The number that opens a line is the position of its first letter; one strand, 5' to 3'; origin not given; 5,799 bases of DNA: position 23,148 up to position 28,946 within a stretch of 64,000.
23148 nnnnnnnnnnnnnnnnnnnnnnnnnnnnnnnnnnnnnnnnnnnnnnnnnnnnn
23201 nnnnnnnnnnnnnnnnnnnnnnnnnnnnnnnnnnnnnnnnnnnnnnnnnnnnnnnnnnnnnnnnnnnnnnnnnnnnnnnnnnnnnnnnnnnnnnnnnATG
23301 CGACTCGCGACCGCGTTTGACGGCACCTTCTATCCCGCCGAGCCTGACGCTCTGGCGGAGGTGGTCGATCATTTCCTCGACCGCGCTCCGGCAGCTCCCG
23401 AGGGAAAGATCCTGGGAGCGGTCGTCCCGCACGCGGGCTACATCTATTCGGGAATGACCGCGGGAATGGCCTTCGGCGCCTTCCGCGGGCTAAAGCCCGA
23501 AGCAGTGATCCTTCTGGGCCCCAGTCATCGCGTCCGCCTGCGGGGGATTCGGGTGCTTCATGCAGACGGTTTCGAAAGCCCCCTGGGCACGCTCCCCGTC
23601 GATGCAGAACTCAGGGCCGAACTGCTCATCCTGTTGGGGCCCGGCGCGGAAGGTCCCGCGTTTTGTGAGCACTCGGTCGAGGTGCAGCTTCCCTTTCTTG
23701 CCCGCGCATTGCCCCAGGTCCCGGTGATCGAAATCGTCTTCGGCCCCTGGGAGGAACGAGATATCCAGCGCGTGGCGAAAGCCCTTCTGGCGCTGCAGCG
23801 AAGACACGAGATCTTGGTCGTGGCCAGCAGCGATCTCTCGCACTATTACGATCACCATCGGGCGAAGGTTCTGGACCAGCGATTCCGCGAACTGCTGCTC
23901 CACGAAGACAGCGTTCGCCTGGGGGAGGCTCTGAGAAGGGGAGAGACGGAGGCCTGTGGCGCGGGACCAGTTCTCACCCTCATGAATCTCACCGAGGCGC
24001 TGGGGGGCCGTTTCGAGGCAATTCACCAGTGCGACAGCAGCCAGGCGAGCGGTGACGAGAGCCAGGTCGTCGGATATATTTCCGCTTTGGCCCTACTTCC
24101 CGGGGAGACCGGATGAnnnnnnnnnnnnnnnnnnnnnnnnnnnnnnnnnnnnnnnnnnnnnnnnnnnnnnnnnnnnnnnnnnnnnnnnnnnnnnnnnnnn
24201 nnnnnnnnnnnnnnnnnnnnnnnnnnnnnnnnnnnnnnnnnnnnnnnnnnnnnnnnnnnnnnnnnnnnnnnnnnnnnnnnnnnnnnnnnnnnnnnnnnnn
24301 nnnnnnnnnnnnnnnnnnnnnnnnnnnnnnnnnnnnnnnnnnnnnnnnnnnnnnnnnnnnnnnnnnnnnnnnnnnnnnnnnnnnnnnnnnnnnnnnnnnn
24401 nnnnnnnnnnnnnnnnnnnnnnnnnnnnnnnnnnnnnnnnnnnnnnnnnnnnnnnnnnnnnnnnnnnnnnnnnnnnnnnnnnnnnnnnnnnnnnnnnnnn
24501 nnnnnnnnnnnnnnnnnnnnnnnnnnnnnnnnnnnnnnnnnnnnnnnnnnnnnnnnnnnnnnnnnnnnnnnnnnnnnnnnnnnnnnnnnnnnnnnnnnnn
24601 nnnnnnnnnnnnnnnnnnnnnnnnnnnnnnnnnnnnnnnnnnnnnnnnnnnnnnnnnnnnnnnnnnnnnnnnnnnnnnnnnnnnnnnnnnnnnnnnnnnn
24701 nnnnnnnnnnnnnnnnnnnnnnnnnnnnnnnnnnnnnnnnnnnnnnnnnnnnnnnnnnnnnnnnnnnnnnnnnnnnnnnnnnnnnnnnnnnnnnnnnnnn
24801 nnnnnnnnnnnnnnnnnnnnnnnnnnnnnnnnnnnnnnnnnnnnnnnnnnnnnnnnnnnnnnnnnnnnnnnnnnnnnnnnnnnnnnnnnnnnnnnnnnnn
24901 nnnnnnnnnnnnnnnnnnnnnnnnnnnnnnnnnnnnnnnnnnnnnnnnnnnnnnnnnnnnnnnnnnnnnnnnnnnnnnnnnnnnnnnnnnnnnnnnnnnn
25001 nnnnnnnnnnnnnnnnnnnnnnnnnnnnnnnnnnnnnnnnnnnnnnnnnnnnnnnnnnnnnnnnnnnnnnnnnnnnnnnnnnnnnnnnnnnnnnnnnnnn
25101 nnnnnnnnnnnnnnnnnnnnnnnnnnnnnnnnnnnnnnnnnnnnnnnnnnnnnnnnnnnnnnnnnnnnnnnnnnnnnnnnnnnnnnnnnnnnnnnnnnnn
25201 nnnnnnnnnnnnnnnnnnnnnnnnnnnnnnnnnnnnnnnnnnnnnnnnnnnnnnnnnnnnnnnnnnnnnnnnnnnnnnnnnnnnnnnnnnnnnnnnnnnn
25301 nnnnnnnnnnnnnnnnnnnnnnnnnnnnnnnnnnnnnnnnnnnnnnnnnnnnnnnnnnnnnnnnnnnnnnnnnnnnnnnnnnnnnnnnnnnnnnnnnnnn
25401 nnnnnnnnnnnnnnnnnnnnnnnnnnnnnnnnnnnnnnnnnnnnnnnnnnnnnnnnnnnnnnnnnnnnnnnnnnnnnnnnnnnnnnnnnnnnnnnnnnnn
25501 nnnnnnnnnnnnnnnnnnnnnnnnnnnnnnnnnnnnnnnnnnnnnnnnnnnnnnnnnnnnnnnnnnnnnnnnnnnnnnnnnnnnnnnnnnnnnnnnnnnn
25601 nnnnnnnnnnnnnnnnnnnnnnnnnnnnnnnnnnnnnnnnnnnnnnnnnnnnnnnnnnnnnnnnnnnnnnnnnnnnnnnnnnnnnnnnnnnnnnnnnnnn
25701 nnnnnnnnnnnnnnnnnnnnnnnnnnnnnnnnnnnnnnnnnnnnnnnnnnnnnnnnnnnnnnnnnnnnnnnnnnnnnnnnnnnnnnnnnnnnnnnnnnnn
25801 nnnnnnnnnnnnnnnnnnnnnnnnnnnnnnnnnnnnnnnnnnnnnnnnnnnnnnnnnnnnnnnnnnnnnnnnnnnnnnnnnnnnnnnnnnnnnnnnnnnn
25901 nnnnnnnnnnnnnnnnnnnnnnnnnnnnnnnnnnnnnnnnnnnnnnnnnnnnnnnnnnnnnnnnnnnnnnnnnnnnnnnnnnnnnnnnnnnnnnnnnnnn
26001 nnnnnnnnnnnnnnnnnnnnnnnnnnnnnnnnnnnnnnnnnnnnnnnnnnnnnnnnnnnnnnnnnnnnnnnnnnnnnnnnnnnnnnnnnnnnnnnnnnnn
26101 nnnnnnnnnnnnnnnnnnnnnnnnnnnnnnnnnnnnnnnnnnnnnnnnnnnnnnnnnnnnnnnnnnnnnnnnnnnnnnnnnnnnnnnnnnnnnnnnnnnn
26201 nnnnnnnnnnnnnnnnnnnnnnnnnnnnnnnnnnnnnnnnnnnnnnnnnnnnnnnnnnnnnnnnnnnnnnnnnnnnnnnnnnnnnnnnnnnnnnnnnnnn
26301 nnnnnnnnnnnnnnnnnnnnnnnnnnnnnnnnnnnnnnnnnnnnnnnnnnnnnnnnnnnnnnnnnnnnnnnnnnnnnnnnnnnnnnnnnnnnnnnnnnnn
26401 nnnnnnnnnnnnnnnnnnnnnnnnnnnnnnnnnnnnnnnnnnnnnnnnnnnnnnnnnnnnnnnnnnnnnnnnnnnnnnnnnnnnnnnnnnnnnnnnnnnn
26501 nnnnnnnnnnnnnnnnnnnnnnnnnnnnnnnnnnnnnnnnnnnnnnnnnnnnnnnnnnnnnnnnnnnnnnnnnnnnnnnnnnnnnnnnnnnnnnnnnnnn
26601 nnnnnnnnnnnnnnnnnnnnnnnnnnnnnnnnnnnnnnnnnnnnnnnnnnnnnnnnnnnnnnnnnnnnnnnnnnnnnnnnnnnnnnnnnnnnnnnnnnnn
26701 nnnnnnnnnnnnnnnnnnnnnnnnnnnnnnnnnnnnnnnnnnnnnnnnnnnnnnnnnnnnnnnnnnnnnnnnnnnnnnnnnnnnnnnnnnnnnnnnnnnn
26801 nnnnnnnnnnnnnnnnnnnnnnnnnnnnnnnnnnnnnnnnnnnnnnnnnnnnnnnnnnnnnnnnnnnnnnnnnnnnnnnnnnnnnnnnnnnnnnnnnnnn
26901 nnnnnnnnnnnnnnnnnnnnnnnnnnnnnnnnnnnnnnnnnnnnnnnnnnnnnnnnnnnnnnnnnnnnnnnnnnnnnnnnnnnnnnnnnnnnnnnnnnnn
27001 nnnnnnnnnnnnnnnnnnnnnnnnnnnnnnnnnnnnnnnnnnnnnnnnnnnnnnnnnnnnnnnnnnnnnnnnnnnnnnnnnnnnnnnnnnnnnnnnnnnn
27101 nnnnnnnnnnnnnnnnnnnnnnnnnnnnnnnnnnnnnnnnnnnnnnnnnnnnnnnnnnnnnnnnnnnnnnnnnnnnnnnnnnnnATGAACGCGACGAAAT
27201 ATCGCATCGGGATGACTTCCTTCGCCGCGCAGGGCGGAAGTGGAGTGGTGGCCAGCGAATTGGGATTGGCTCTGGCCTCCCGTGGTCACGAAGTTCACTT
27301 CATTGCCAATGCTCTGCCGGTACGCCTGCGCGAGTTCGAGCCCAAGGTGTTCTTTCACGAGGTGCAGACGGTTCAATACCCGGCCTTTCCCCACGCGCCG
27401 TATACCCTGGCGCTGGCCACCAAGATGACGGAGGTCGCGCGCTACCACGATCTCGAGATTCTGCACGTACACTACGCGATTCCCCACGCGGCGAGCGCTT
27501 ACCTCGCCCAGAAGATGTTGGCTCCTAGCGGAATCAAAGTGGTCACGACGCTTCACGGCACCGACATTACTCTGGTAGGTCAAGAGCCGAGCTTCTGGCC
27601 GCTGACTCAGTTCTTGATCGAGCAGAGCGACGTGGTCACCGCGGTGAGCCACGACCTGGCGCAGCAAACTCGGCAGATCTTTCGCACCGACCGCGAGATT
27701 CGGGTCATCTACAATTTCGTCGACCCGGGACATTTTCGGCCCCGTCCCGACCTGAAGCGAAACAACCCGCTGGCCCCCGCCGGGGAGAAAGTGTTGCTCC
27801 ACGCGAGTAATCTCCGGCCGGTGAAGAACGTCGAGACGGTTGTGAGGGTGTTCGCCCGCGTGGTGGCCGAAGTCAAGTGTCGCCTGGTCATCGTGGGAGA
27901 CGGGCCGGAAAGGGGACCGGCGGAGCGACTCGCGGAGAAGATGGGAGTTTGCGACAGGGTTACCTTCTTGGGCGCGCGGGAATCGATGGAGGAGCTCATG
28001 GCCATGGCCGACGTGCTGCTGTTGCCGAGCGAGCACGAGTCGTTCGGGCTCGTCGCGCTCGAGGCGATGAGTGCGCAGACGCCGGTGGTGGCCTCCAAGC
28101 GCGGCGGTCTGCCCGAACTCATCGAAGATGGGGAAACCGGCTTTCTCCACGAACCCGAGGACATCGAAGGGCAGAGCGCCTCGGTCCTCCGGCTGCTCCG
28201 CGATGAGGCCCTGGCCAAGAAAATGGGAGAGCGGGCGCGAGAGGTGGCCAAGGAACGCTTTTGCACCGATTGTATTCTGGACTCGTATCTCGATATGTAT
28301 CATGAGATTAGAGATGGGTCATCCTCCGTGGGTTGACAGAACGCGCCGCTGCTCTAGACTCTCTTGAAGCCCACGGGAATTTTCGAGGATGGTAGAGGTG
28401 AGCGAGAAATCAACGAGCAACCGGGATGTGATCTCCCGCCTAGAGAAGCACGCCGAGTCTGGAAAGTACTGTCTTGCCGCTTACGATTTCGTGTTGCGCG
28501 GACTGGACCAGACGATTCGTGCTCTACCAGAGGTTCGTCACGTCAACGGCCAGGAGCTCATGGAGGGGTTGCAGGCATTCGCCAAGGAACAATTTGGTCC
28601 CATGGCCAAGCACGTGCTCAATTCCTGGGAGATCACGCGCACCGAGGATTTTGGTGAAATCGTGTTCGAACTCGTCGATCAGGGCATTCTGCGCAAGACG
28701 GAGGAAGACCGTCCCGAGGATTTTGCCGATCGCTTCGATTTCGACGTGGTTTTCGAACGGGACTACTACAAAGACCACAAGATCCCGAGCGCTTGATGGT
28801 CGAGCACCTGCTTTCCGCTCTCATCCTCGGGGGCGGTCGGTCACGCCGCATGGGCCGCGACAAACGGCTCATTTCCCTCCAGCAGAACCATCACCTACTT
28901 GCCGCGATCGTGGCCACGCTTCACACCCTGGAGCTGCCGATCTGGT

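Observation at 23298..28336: Contiguous bacillithiol operon (bshC-bshB-bshA) preceded by a coupled SAM methyltransferase and a MEMO1-like protein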

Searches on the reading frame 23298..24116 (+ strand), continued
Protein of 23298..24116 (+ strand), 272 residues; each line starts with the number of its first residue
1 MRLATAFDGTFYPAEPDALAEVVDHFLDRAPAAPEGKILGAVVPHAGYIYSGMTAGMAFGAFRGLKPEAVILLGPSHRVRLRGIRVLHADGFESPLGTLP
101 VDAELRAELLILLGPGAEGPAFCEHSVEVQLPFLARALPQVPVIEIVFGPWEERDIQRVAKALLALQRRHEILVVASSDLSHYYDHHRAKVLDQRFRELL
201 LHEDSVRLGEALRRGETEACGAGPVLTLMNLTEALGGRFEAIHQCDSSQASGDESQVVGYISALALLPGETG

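Call 70: find_encoding_contigs(protein=P0163, flank=5000, max_places=1)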
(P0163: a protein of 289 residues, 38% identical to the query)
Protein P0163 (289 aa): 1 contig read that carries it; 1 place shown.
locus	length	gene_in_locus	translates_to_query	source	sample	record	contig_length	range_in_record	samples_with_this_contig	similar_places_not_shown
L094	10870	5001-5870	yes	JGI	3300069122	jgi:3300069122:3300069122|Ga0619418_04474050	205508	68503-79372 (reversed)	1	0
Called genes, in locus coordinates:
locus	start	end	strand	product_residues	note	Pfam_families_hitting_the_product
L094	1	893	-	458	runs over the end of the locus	PF02878:PGM_PMM_I, PF02879:PGM_PMM_II, PF02880:PGM_PMM_III, PF00408:PGM_PMM_IV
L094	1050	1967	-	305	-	-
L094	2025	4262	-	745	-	PF13620:CarboxypepD_reg, PF13715:CarbopepD_reg_2, PF07715:Plug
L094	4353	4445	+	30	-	-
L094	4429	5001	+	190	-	PF01871:AMMECR1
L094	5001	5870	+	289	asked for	PF01875:Memo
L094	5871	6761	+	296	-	PF01210:NAD_Gly3P_dh_N (faint), PF01408:GFO_IDH_MocA, PF02558:ApbA, PF03807:F420_oxidored, PF10727:Rossmann-like, PF10728:DUF2520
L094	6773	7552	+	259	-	PF00378:ECH_1, PF16113:ECH_2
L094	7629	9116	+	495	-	PF28494:GlyRS_ins_1 (weak), PF00587:tRNA-synt_2b, PF03129:HGTP_anticodon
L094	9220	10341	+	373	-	PF13432:TPR_16 (faint), PF14559:TPR_19 (faint), PF13424:TPR_12 (faint)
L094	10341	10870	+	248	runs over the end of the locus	PF02535:Zip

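Call 78: find_related_loci(query=window:23298-24113:+, collection=metagenome_contigs, flank=7000)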
Query window:23298-24113:+ (272 aa) in metagenome_contigs; peptide patterns used: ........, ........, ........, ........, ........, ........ (x = any residue, [..] = any of these).
469 stretches matched a pattern; 4 encode a relative of the query (tblastn E <= 1e-3); 4 distinct loci.
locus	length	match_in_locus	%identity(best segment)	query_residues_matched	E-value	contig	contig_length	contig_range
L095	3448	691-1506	99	1-272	0e+0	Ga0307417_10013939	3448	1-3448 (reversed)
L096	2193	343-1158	80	1-272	3e-156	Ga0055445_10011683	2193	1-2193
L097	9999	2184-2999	78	1-272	1e-142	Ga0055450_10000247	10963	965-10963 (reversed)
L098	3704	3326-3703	82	1-126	1e-65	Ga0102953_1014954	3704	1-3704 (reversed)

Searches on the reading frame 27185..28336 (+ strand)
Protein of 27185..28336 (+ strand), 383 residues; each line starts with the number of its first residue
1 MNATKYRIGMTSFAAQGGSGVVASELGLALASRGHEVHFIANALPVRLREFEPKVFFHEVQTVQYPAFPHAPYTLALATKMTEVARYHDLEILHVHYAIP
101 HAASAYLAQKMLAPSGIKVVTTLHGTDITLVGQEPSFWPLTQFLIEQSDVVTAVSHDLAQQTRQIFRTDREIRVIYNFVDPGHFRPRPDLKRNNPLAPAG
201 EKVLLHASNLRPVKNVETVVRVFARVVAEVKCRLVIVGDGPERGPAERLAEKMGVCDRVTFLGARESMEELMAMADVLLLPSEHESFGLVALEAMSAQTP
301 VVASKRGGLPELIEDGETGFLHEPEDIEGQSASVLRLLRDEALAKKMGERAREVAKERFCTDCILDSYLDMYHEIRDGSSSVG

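Call 4: search_protein_families(library=ncbifam, proteins=[window:27185-28336:+], max_evalue=0.001)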
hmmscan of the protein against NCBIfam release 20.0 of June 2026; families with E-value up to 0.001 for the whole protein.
window:27185-28336:+ (383 aa): 42 families (the best 25 are shown)
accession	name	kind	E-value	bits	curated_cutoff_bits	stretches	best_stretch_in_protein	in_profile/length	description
TIGR03999.1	thiol_BshA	equivalog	2.6e-148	493.9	273.7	1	7-375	2-373/375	N-acetyl-alpha-D-glucosaminyl L-malate synthase BshA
TIGR03088.1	stp2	hypoth_equivalog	9.9e-41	140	409.05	1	115-374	102-372/374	TIGR03088 family PEP-CTERM/XrtA system glycosyltransferase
NF041876.1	EPS_EpsE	equivalog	2e-32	112.9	400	1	69-360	93-381/389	exopolysaccharide biosynthesis GT4 family glycosyltransferase EpsE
TIGR03449.1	mycothiol_MshA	equivalog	4.6e-28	98.2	462.5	1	142-373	159-401/406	D-inositol-3-phosphate glycosyltransferase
NF038229.1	Glyco4_Geo_Pelo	equivalog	2.2e-26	92.7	400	1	103-375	66-336/338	GPMC system family 4 glycosyltransferase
TIGR02149.1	glgA_Coryne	subfamily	2.9e-25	89.2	302.4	1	132-375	130-390/391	glycogen synthase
TIGR04157.1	glyco_rSAM_CFB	subfamily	8.7e-24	84.2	400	1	146-372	168-406/406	TIGR04157 family glycosyltransferase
NF047684.1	TeichurnBiosyTuaC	equivalog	3e-22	79.1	550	1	89-372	108-386/391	teichuronic acid biosynthesis protein TuaC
NF053787.1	GlcN_PG_synth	equivalog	8.4e-22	77.5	480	1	144-375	140-359/361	N-acetylglucosaminyl phosphatidylglycerol synthase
TIGR04063.1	stp3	hypoth_equivalog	2.1e-21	76.3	442.05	1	140-375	150-395/397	TIGR04063 family PEP-CTERM/XrtA system glycosyltransferase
TIGR04047.1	MSMEG_0565_glyc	hypoth_equivalog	1.4e-19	70.4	259.85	1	7-372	1-371/373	MSMEG_0565 family glycosyltransferase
NF046085.1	XrtY_assoc_Gly1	equivalog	7e-19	67.9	400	1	144-376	158-385/387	XrtY-associated glycosyltransferase XYAG1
NF012028.0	PRK15484.1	subfamily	2.6e-18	66.3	618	1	169-366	160-369/380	lipopolysaccharide N-acetylglucosaminyltransferase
NF050063.1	ProtGlycPglJ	equivalog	3.6e-18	65.9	500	1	140-357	137-349/363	N-acetylgalactosamine-N,N'-diacetylbacillosaminyl-diphospho-undecaprenol 4-alpha-N-acetylgalactosaminyltransferase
NF038295.1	EPS_HpsP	equivalog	3.6e-17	62.4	550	1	72-375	77-387/388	hormogonium polysaccharide biosynthesis glycosyltransferase HpsP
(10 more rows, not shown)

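Call 5: search_protein_families(library=pfam, proteins=[window:27185-28336:+], max_evalue=0.001)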
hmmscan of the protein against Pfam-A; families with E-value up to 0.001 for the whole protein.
window:27185-28336:+ (383 aa): 7 families
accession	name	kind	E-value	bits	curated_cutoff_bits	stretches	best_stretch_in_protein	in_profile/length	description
PF00534.26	Glycos_transf_1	-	7.3e-43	146.5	26.4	1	192-353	6-171/172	Glycosyl transferases group 1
PF13692.12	Glyco_trans_1_4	-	7.8e-36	123.9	27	1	202-340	2-142/142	Glycosyl transferases group 1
PF13439.12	Glyco_transf_4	-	4.9e-30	105.2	28.5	1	17-181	2-168/170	Glycosyltransferase Family 4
PF20706.3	GT4-conflict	-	6.6e-21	75.2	26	1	144-321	143-324/385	Family 4 Glycosyltransferase in conflict systems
PF13579.12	Glyco_trans_4_4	-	3.1e-18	67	29.7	1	17-177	1-157/158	Glycosyl transferase 4-like domain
PF13477.12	Glyco_trans_4_2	-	2e-09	38.2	23.4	1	24-154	14-138/139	Glycosyl transferase 4-like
PF13524.12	Glyco_trans_1_2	-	6.4e-05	23.4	25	1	267-358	39-132/144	Glycosyl transferase-like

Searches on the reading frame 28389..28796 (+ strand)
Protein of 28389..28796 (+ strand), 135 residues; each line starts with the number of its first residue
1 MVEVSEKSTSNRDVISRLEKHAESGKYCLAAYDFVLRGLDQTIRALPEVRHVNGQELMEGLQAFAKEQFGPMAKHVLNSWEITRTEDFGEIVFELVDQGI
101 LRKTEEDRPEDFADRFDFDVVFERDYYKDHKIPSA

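Call 4: search_protein_families(library=ncbifam, proteins=[window:28389-28796:+], max_evalue=0.001)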
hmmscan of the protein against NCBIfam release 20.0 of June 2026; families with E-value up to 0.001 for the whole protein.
window:28389-28796:+ (135 aa): 1 family
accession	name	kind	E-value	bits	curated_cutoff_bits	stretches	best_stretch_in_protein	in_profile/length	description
TIGR04138.1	Plancto_Ver_chp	hypoth_equivalog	1.7e-36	124.9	60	1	23-129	8-120/123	Minf_1886 family protein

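Call 5: search_protein_families(library=pfam, proteins=[window:28389-28796:+], max_evalue=0.001)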
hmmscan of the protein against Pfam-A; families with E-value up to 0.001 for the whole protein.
window:28389-28796:+ (135 aa): 0 families
